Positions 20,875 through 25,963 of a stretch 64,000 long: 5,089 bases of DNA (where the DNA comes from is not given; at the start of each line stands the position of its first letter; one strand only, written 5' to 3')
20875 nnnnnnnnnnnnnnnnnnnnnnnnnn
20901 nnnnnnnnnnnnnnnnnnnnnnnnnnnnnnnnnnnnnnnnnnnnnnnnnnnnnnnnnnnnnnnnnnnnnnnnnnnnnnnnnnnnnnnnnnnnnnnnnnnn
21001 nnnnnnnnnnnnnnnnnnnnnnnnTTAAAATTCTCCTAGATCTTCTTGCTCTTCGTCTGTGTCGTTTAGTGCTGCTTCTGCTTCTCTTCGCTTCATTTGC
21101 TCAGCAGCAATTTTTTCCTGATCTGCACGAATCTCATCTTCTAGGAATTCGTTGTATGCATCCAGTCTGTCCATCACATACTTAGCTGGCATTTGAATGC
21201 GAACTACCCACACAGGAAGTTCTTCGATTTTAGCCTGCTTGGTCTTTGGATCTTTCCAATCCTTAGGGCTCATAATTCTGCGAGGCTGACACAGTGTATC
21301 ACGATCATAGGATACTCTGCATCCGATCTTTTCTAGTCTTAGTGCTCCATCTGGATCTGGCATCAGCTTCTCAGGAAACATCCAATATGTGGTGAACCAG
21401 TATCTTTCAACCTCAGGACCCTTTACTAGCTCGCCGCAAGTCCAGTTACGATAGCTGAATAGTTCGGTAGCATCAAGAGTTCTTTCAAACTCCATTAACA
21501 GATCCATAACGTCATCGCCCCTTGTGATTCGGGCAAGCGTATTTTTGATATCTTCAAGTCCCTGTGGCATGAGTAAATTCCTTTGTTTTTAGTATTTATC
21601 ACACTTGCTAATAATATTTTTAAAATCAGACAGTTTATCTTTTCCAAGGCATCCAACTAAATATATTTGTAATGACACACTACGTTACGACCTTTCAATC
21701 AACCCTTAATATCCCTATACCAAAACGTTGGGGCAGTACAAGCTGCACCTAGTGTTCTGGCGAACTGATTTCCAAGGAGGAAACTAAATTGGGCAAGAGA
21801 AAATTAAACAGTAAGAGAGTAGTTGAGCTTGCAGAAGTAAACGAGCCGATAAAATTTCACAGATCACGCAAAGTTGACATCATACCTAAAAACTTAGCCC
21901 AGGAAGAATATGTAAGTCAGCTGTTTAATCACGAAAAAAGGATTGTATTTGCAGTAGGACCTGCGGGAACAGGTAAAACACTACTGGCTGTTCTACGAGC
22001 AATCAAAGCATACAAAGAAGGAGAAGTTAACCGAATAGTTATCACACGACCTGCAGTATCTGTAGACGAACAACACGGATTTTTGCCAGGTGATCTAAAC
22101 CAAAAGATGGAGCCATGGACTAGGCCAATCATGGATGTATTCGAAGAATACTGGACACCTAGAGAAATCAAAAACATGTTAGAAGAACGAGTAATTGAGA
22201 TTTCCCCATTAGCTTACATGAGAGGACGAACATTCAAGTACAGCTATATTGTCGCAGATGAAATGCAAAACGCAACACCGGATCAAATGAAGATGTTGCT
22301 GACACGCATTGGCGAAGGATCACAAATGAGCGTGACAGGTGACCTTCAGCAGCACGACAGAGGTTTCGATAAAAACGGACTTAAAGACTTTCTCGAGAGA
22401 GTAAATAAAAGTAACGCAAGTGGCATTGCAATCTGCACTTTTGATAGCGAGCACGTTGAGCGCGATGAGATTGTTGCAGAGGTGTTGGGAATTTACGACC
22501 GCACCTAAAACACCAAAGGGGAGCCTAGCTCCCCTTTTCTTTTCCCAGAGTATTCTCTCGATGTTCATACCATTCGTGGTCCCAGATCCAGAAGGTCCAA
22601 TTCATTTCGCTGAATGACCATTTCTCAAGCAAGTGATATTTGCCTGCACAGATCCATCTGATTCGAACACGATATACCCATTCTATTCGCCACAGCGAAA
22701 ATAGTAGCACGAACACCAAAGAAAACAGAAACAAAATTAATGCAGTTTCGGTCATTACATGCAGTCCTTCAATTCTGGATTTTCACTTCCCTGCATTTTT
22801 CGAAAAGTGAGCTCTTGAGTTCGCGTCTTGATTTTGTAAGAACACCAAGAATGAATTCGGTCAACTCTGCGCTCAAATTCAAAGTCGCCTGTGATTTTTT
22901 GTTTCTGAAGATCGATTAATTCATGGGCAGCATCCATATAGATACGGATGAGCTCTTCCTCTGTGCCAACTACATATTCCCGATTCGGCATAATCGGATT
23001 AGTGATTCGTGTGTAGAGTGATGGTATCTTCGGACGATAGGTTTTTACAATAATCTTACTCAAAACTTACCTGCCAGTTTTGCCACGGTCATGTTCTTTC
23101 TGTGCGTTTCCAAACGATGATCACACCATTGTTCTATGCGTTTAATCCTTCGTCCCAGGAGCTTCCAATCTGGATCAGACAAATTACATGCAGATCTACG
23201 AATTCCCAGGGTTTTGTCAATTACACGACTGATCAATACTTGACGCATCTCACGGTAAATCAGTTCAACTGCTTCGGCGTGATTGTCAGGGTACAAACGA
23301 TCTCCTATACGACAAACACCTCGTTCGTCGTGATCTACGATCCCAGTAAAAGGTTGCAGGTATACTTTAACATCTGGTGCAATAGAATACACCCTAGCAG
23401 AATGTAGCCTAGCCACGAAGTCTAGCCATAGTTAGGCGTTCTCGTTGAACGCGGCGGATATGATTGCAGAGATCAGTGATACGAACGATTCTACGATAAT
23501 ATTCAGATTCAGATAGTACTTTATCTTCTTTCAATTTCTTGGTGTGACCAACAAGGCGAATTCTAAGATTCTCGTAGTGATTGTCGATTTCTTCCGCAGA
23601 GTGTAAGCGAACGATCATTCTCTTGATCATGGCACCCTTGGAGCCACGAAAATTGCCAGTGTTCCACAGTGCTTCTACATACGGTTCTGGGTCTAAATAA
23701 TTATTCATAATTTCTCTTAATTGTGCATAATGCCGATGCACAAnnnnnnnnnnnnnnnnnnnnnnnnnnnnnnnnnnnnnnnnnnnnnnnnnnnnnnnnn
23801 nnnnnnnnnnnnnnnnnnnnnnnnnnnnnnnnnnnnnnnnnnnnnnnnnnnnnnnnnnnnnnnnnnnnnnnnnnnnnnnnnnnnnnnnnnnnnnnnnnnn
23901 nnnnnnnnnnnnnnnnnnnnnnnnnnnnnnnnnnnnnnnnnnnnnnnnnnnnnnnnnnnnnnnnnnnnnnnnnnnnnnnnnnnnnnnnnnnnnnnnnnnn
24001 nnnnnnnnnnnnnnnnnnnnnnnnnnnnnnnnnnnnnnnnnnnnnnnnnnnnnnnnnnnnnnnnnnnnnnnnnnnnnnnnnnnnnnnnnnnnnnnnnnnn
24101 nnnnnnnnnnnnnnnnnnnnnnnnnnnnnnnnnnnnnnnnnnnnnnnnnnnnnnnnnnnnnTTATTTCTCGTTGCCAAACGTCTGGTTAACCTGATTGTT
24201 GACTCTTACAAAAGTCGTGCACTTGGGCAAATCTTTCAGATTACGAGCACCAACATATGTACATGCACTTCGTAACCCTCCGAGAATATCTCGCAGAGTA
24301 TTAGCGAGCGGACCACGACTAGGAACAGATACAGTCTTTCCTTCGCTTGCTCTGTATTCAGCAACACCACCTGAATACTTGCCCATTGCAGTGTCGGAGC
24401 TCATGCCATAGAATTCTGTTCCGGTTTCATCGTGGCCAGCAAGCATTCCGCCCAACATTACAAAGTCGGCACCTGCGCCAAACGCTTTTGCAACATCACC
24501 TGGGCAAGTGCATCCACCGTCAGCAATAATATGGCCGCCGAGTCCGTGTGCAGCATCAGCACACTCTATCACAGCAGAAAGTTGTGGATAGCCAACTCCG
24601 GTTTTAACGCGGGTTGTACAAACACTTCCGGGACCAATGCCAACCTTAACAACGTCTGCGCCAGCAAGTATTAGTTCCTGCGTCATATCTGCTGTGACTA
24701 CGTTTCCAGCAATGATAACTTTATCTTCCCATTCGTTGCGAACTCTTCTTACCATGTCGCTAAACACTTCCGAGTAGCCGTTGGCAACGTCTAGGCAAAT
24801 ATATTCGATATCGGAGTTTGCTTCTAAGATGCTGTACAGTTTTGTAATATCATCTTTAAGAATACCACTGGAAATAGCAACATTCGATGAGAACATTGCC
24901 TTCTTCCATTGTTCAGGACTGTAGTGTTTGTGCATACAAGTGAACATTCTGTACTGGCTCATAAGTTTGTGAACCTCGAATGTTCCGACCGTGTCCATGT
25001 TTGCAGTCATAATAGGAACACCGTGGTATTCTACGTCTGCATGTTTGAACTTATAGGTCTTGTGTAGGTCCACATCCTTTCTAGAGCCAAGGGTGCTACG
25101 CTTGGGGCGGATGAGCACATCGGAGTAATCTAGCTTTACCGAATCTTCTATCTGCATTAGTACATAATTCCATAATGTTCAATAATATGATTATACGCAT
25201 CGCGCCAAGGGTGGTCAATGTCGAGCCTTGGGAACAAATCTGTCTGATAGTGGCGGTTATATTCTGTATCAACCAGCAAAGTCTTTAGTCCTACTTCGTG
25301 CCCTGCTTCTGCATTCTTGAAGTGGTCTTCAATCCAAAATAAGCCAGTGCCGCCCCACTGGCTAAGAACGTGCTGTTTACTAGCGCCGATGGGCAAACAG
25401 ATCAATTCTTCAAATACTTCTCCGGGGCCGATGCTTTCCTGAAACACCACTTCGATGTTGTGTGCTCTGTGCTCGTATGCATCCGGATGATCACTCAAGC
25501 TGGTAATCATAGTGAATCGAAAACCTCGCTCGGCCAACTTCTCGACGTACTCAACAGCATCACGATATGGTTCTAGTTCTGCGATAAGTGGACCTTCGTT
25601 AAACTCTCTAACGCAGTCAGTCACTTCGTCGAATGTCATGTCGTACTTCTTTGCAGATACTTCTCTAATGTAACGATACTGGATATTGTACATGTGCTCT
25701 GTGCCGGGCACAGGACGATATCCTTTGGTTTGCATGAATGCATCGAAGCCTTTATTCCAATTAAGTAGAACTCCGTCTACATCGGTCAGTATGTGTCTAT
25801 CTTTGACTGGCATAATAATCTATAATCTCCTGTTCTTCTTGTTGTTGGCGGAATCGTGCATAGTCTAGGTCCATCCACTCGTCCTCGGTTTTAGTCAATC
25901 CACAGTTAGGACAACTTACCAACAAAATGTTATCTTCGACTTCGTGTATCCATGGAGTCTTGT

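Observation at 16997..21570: Five-gene operon ending in IF-1, a J-domain protein and ClpA: host-like clpA-infA synteny captured by the phage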

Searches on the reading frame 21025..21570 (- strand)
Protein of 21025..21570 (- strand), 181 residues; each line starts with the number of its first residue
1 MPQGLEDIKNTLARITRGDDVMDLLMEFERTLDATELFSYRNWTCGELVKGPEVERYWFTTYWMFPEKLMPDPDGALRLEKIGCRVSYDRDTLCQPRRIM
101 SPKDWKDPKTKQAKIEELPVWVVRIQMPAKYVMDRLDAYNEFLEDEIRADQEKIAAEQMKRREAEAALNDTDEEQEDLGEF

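Call 3: search_protein_families(library=pfam, proteins=[window:21025-21570:-])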
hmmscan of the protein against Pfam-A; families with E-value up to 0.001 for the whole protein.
window:21025-21570:- (181 aa): 0 families

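Call 19: search_protein_families(library=phrogs, proteins=[window:21025-21570:-])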
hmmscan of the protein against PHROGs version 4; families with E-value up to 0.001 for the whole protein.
window:21025-21570:- (181 aa): 1 family
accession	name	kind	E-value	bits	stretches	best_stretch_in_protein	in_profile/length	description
phrog_12928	-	head and packaging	4.2e-29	102.6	1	6-177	4-179/186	virion structural protein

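Call 39: find_homologous_proteins(query=window:21025-21570:-, max_evalue=0.00001)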
Query window:21025-21570:- (181 aa): 41 proteins with E <= 0.00001 among 143 candidates.
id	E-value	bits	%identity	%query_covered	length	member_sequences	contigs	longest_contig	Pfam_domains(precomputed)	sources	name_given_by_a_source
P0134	4.1e-118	409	100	100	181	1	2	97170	-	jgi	jgi:hypothetical protein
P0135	8.5e-77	275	75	87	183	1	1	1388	-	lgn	-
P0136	3.1e-76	273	71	86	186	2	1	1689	-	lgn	-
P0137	5.5e-76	272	73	85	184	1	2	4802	-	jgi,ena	-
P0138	8.0e-76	272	64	98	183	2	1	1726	-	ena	-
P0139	1.8e-75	270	71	96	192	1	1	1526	-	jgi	jgi:hypothetical protein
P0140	3.0e-75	270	68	99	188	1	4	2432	-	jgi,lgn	jgi:hypothetical protein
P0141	1.5e-73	264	71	85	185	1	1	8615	-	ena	-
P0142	1.1e-72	261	72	87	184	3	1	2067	-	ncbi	-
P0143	1.5e-72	261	70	87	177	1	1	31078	-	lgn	-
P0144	1.6e-70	254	67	87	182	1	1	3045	-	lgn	-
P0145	1.7e-70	254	65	94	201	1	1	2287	-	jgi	jgi:hypothetical protein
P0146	6.6e-69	249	62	96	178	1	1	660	-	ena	-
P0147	1.5e-68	248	62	96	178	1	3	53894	-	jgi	jgi:hypothetical protein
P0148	1.7e-68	248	71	81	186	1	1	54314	-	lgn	-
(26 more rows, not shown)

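Call 53: predict_structure(alignment_id=A2)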
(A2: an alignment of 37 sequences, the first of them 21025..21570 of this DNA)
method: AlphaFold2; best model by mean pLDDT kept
length: 181 residues; sequences in the alignment: 37
mean_pLDDT: 82.6   pTM: 0.64
mean pLDDT of the five models: 82.6, 79.4, 79.3, 79.1, 78.1
residues with pLDDT >= 90: 74; 70-90: 75; 50-70: 22; < 50: 10
segments of 3 or more residues with pLDDT < 50: 1-5
pLDDT, mean of each block of 10 residues (from residue 1): 48 54 87 91 94 90 96 95 96 90 88 91 95 78 82 87 75 54 55
secondary structure, 60 per line:
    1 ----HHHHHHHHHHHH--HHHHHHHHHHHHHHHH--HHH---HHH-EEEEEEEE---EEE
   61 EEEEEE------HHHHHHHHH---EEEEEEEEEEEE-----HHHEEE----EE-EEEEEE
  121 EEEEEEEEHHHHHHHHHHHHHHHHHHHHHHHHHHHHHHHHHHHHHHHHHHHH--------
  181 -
elements in order: H5-16 H19-34 E47-54 E58-66 H73-81 E85-96 E105-107 E115-128 H129-172

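Call 81: search_protein_families(library=ncbifam, proteins=[window:21025-21570:-], max_evalue=0.00001)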
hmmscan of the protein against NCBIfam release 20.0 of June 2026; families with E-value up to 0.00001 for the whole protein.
window:21025-21570:- (181 aa): 0 families

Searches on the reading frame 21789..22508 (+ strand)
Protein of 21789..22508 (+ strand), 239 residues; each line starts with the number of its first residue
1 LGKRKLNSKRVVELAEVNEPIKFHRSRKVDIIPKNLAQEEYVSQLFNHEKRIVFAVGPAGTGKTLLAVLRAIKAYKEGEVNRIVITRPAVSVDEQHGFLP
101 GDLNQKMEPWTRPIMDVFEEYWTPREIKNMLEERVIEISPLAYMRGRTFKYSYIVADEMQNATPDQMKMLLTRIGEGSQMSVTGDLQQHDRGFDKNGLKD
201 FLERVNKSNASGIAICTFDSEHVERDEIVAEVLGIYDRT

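Call 3: search_protein_families(library=pfam, proteins=[window:21789-22508:+])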
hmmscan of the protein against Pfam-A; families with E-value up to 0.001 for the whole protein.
window:21789-22508:+ (239 aa): 5 families
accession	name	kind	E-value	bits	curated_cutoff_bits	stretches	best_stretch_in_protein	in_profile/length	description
PF02562.22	PhoH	-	1.7e-69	233.9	27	1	31-237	2-205/205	PhoH-like protein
PF13604.12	AAA_30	-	6.1e-09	36.3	27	1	37-190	5-129/191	AAA domain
PF13245.12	AAA_19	-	4.2e-06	27.4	25.1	1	49-189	10-129/134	AAA domain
PF00270.35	DEAD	-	5.1e-05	23.5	26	1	37-96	3-61/167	DEAD/DEAH box helicase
PF00580.27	UvrD-helicase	-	0.0002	21.6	23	0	90-188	142-250/271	UvrD/REP helicase N-terminal domain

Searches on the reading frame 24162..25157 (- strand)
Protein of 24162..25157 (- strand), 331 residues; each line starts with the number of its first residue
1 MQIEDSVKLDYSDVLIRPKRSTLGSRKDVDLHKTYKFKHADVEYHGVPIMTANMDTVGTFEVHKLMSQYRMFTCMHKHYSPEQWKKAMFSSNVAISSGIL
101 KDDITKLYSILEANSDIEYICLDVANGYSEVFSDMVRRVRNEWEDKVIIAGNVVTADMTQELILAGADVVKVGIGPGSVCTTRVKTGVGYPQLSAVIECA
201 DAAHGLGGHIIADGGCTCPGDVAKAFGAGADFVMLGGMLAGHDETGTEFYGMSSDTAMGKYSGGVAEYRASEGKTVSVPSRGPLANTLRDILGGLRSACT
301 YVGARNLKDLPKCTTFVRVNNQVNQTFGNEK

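Call 36: search_protein_families(library=phrogs, proteins=[window:24162-25157:-], max_evalue=0.00001)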
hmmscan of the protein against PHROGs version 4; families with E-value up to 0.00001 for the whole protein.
window:24162-25157:- (331 aa): 1 family
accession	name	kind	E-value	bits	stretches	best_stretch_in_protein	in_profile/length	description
phrog_9582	-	other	7.6e-113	378.1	1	3-326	4-343/353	dehydrogenase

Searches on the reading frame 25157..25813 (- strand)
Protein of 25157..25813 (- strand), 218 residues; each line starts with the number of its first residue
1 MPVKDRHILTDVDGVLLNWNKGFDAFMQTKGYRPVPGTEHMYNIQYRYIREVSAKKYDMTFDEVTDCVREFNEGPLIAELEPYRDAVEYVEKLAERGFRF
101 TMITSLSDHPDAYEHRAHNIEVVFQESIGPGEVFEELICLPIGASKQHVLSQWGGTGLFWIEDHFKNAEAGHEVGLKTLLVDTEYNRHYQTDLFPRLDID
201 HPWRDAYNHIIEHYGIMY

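Call 36: search_protein_families(library=phrogs, proteins=[window:25157-25813:-], max_evalue=0.00001)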
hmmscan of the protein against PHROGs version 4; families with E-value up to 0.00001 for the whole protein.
window:25157-25813:- (218 aa): 1 family
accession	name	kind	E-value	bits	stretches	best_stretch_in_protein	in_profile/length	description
phrog_420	-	unknown function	2.7e-31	110.1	1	4-211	12-203/267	unknown function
